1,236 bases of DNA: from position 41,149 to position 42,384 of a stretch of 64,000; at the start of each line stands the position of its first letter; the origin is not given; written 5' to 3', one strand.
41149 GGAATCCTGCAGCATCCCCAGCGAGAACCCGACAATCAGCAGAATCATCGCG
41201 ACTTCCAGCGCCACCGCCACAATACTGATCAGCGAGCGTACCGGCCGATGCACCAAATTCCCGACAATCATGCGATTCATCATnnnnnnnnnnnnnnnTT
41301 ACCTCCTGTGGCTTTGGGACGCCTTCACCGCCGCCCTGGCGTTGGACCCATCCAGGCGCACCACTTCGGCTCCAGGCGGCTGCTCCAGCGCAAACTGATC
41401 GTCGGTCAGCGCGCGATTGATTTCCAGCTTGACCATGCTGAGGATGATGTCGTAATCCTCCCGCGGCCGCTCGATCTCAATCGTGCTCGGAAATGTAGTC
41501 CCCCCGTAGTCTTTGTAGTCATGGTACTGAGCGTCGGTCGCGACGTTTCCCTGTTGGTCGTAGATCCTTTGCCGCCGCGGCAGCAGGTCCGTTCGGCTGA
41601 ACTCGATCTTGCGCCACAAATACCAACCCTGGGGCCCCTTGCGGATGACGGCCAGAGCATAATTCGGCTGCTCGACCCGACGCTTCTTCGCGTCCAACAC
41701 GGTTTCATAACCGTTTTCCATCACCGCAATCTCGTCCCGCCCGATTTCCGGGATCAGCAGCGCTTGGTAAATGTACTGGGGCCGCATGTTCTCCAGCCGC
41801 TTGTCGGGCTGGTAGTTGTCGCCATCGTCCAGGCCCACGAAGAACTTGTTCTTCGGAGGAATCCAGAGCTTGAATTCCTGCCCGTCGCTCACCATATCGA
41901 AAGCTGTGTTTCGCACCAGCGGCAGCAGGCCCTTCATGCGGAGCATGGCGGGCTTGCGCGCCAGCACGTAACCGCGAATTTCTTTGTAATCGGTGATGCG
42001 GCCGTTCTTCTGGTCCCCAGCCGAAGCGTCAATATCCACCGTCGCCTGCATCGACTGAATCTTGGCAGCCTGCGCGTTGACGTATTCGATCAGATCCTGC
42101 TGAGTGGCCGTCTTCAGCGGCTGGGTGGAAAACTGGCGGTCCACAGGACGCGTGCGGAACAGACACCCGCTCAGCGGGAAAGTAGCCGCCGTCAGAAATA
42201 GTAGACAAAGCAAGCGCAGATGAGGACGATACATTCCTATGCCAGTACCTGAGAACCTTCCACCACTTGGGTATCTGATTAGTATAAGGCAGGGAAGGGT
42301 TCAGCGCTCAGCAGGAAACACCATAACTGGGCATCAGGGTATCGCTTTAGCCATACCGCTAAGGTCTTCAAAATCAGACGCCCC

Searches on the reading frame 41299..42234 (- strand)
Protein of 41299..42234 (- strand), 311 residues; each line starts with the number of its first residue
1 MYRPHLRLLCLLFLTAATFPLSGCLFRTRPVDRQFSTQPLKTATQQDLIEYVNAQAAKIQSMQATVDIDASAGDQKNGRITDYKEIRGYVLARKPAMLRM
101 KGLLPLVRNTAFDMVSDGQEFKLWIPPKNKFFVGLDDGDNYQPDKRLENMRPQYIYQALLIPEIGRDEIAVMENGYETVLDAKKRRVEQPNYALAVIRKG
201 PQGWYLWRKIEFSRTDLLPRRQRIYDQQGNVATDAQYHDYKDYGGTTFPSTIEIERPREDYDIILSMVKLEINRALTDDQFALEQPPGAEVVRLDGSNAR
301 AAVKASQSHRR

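Call 15: search_protein_families(library=pfam, proteins=[window:41299-42234:-])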
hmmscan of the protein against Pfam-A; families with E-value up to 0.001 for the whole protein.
window:41299-42234:- (311 aa): 2 families
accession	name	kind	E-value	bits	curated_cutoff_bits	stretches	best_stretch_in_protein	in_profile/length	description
PF17131.11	LolA_like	-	5.7e-07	29.8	30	1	185-283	80-179/184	Outer membrane lipoprotein-sorting protein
PF14125.13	DUF4292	-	7e-05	23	23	1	209-276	127-196/209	Domain of unknown function (DUF4292)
